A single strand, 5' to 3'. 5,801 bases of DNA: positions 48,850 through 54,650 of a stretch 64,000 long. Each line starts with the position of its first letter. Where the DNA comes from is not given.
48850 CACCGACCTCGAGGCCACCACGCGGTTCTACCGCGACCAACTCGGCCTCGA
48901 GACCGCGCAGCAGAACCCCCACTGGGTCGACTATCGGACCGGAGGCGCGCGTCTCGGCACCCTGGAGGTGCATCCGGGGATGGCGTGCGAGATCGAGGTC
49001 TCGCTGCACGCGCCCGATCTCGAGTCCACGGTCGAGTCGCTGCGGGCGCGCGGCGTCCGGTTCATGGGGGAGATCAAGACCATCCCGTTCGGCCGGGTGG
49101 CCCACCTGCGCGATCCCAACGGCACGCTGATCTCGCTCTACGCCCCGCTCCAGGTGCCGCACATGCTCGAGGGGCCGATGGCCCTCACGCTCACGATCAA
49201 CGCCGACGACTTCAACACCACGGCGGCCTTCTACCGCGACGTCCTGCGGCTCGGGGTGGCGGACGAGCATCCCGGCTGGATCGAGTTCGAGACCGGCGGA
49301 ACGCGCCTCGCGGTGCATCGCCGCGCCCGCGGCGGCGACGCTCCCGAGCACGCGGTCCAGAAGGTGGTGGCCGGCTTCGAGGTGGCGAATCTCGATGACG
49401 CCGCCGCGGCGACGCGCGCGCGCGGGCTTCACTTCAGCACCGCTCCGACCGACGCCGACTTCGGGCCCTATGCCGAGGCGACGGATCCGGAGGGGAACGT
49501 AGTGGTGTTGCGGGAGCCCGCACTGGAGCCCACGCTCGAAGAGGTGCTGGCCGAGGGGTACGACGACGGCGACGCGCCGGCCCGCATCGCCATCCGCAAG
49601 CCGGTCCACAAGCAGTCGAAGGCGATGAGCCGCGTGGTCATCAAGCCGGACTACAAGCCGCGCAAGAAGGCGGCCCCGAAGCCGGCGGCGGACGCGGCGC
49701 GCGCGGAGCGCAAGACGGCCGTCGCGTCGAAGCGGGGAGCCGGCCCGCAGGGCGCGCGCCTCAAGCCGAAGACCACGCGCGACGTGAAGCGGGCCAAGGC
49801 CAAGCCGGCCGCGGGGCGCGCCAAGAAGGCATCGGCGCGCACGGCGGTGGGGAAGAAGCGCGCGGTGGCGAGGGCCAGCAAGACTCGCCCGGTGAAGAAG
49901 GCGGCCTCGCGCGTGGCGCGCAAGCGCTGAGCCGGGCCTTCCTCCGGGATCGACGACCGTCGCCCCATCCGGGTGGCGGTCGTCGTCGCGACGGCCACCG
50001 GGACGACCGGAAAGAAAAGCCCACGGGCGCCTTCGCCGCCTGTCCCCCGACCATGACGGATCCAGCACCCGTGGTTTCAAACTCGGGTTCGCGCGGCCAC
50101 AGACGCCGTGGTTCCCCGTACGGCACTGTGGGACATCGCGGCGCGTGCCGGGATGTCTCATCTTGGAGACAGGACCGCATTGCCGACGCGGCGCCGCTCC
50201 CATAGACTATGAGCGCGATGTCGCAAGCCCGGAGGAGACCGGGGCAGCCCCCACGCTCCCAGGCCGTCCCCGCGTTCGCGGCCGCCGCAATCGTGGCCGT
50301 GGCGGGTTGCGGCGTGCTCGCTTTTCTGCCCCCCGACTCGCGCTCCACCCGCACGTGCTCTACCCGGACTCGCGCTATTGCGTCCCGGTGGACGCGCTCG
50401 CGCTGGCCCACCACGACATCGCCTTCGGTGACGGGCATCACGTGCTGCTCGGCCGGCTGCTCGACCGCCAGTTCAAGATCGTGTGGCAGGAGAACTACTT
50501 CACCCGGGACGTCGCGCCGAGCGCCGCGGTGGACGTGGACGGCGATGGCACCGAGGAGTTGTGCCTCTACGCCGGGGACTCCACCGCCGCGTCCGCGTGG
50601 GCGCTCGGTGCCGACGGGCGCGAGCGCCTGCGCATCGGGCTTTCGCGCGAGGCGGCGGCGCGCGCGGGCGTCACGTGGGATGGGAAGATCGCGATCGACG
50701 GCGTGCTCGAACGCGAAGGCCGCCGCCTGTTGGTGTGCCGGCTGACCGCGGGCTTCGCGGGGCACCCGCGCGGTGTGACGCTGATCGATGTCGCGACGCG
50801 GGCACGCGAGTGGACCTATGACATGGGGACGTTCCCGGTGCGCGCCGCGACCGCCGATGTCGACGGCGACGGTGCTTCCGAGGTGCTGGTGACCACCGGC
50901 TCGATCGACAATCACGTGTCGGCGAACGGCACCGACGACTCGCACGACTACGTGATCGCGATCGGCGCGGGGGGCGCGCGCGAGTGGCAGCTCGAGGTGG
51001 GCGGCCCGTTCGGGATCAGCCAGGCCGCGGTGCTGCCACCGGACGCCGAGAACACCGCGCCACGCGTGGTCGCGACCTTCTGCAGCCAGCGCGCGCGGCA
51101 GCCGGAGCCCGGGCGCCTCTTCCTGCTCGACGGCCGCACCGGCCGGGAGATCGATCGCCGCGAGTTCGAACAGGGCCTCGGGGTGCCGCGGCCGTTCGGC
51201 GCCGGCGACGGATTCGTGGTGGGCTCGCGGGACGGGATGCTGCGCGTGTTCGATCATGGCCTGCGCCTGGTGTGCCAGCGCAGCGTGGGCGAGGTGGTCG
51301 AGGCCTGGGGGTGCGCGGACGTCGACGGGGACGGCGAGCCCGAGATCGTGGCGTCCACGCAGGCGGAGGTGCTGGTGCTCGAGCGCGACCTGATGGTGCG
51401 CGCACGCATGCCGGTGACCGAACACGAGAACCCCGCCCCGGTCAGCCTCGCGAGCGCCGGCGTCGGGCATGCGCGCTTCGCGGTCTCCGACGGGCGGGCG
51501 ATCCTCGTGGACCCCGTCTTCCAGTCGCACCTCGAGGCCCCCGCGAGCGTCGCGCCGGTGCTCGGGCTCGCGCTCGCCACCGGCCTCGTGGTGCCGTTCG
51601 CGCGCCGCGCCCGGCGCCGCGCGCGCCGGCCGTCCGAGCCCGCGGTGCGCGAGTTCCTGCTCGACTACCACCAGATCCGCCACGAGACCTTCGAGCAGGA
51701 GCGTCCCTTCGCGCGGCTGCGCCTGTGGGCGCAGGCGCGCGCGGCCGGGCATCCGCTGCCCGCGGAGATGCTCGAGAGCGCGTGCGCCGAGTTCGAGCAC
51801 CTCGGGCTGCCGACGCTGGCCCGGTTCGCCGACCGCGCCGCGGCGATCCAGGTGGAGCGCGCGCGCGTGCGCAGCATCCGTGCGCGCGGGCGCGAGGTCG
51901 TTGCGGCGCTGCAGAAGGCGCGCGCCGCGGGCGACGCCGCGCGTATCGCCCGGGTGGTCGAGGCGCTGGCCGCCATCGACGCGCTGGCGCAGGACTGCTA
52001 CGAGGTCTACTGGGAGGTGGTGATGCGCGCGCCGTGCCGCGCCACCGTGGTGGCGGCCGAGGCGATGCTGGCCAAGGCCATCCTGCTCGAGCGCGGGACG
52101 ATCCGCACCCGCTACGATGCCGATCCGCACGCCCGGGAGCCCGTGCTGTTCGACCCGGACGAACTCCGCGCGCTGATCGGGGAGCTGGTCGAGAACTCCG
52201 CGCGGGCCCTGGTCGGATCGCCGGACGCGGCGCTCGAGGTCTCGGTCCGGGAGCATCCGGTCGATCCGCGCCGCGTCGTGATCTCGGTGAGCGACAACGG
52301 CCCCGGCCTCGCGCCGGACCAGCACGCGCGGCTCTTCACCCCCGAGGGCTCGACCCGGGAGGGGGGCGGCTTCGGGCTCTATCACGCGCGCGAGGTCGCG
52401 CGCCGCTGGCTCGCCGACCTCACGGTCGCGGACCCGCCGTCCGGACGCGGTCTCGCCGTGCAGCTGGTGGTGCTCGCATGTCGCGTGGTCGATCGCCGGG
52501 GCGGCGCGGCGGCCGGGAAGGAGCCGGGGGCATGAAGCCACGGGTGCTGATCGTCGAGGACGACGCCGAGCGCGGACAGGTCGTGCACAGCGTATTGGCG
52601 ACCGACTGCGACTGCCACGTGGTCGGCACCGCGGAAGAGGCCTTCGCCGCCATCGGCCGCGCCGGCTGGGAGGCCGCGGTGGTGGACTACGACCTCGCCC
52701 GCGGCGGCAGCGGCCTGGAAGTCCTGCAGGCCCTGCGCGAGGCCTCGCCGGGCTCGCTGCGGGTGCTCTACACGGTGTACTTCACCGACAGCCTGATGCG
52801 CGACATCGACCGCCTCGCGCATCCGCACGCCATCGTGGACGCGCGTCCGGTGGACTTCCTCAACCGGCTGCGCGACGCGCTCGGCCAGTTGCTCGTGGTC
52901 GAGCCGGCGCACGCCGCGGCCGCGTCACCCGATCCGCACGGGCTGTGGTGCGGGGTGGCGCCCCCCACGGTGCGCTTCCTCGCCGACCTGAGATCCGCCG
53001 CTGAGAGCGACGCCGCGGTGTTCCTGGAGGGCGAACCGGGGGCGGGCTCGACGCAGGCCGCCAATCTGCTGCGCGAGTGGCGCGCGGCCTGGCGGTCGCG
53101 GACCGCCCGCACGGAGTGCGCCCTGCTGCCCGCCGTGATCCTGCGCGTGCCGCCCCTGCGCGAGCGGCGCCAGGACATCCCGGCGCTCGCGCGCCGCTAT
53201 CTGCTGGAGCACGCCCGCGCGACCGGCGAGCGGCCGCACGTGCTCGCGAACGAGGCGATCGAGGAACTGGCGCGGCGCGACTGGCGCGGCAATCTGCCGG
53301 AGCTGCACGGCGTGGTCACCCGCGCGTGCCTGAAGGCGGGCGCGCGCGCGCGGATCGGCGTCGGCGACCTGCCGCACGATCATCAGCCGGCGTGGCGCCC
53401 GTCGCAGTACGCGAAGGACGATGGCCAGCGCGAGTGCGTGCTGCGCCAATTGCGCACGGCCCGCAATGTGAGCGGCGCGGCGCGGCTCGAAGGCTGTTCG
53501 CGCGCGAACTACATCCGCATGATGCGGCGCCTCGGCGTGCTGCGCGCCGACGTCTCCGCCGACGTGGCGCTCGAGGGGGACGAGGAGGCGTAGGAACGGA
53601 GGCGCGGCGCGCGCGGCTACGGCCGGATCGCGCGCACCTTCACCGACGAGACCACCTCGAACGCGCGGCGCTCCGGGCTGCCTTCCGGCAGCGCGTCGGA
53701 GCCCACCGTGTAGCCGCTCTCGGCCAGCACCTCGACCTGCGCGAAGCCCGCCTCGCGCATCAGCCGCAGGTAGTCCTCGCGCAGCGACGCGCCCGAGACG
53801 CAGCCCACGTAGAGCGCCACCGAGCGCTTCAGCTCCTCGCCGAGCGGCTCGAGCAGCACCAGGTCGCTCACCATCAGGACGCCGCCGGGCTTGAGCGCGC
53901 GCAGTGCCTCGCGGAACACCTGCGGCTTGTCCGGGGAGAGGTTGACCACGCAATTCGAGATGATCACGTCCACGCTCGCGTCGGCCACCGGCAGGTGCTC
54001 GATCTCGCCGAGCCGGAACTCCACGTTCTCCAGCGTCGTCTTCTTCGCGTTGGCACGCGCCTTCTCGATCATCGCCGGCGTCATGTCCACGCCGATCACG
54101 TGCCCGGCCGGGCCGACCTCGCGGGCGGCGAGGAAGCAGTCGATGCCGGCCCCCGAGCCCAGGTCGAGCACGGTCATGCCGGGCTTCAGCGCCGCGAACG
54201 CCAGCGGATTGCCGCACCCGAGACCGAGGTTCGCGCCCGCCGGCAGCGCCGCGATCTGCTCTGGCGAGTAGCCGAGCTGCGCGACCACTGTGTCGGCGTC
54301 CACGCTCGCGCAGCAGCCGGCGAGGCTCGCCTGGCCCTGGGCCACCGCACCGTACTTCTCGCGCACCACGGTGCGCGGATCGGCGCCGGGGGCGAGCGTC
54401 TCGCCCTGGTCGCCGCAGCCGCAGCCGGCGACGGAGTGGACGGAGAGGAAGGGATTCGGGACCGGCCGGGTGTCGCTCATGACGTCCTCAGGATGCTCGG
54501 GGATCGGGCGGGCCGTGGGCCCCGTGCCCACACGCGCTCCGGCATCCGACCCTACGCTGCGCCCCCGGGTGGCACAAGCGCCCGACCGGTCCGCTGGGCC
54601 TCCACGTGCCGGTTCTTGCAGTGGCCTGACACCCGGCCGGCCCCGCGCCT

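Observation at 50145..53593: Atypical two-component-like pair: beta-propeller (FG-GAP/VCBS-like) sensor lacking an H-box, paired with an NtrC-like regulator whose AAA+ core is degenerate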

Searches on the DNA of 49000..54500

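Call 57: search_rna_families(source=window, start=49000, end=54500, threshold=evalue, max_evalue=1)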
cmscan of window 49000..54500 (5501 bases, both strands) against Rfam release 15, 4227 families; matches with E-value up to 1: 0.
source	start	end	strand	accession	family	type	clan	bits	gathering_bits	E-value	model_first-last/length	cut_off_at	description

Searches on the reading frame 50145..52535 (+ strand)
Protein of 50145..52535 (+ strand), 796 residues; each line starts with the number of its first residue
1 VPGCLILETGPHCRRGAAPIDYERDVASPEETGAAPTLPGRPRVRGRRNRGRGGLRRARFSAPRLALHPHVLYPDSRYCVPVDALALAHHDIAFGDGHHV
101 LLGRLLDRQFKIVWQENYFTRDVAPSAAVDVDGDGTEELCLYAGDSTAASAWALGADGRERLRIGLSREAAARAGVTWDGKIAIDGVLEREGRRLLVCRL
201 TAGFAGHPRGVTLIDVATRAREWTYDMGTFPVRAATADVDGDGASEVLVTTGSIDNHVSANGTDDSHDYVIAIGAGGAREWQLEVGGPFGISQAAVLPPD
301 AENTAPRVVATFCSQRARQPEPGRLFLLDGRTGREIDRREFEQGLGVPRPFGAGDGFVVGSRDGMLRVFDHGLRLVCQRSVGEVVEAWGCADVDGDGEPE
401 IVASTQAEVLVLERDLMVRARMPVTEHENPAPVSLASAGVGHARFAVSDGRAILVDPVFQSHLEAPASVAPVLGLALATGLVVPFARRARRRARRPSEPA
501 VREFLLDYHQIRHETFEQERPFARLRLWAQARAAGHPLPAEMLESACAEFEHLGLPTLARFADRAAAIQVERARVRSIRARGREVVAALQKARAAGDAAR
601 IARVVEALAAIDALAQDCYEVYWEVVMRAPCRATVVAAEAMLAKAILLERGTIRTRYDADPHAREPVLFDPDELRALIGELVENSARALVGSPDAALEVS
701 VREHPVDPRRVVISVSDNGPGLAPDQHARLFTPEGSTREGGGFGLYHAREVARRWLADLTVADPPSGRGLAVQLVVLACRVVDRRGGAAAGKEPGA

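Call 3: search_protein_families(library=pfam, proteins=[window:50145-52535:+], max_evalue=1)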
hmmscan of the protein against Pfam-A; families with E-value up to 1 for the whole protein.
window:50145-52535:+ (796 aa): 5 families
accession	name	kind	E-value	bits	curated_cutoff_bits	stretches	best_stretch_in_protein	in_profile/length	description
PF02518.31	HATPase_c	-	9.6e-15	55.4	26.4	1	670-774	2-105/111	Histidine kinase-, DNA gyrase B-, and HSP90-like ATPase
PF01839.29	FG-GAP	-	1.1e-07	32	22.1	2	230-251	1-22/37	FG-GAP repeat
PF13517.12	FG-GAP_3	-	1.5e-05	25.9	26.9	1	223-249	35-61/61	FG-GAP-like repeat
PF13581.12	HATPase_c_2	-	0.046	14.2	27.4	1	673-749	31-106/127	Histidine kinase-like ATPase domain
PF25386.1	Chromo_SEND1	-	0.11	12.8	27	0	616-627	15-26/55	Single-strand DNA endonuclease 1, chromo domain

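Call 4: search_protein_families(library=ncbifam, proteins=[window:50145-52535:+], max_evalue=1)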
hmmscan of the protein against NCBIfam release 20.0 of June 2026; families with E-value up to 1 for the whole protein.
window:50145-52535:+ (796 aa): 28 families (the best 25 are shown)
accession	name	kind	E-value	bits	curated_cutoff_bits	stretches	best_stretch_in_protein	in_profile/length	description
NF008468.0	PRK11360.1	equivalog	1.2e-06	27.2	646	1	665-774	498-604/616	two-component system sensor histidine kinase AtoS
NF008298.1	PRK11086.1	subfamily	1.7e-06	26.8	520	1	673-761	423-509/529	DcuS/MalK family sensor histidine kinase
NF007688.0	PRK10364.1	equivalog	6.9e-06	25.1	479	1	666-761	344-435/460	two-component system sensor histidine kinase ZraS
TIGR02938.1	nifL_nitrog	equivalog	9.8e-06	24.3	242.45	1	636-754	358-471/494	nitrogen fixation negative regulator NifL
NF010411.0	PRK13837.1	equivalog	2.5e-05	22.5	647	1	666-753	553-651/828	two-component system VirA-like sensor kinase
NF007004.0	PRK09467.1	equivalog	8.8e-05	21.5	415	1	672-774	333-432/440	two-component system sensor histidine kinase EnvZ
NF041777.1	sens_FixL_Rhizob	equivalog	0.00019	20.3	850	1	652-751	358-455/485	sensor protein FixL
NF052573.1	HisKinEspAMyxo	equivalog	0.0013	16.9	1400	1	586-762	425-596/755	serine histidine kinase EspA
NF008293.1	PRK11073.1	equivalog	0.0022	17.3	240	1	652-752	217-323/349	nitrogen regulation protein NR(II)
NF040750.1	tetrathio_HK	equivalog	0.0022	16.6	750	1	662-766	445-543/555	tetrathionate respiration histidine kinase TtrS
NF052506.1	PA5033_fam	subfamily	0.0026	16.6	100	0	224-271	107-154/284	PA5033 family protein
NF012163.2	BaeS_SmeS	equivalog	0.0031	16.5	500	1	665-748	343-429/457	sensor histidine kinase efflux regulator BaeS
NF008312.0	PRK11100.1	equivalog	0.012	14.4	356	1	599-773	302-469/477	two-component system sensor histidine kinase CreC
NF007837.0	PRK10549.1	equivalog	0.012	14.3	603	1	666-744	345-423/466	envelope stress sensor histidine kinase BaeS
TIGR02966.1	phoR_proteo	equivalog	0.02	13.9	334.2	1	664-761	220-319/333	phosphate regulon sensor histidine kinase PhoR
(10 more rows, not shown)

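Call 10: find_homologous_proteins(query=window:50340-52535:+, max_evalue=0.001)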
Query window:50340-52535:+ (731 aa): 25 proteins with E <= 0.001 among 8000 candidates.
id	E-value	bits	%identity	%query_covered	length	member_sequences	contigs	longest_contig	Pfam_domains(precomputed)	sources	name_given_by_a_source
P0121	0.0e+0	1609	100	99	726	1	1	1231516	PF01839.30,PF13517.13,PF02518.32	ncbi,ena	-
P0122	0.0e+0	1092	69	100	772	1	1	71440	PF01839.30,PF02518.32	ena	-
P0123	6.5e-277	939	61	98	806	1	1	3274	PF13517.13,PF02518.32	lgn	-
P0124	2.5e-276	937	62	98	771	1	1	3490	PF02518.32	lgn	-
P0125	1.4e-272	925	60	98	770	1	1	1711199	PF02518.32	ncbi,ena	-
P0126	8.5e-261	886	59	98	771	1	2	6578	PF01839.30,PF02518.32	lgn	-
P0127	6.0e-244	830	55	100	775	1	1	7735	PF02518.32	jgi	jgi:signal transduction histidine kinase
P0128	7.1e-237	807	55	98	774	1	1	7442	PF02518.32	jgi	jgi:signal transduction histidine kinase/outer membrane protein assembly factor BamB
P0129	1.2e-218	746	52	100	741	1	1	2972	PF13517.13,PF02518.32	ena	-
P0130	1.3e-216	740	52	100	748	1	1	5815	PF13517.13,PF02518.32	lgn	-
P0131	2.0e-215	736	51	99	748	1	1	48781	PF13517.13,PF02518.32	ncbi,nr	ncbi:MAG: hypothetical protein HZC42_04300 [Candidatus Eisenbacteria bacterium]|nr:hypothetical prot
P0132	1.8e-200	686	49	96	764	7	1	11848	PF13517.13,PF02518.32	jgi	jgi:signal transduction histidine kinase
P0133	8.8e-194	664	48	99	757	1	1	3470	PF13360.14,PF02518.32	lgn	-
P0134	7.6e-178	611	47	97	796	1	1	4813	PF01839.30,PF13517.13,PF02518.32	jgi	jgi:signal transduction histidine kinase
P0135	5.6e-173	595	47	95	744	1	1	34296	PF01839.30,PF13517.13,PF02518.32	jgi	jgi:signal transduction histidine kinase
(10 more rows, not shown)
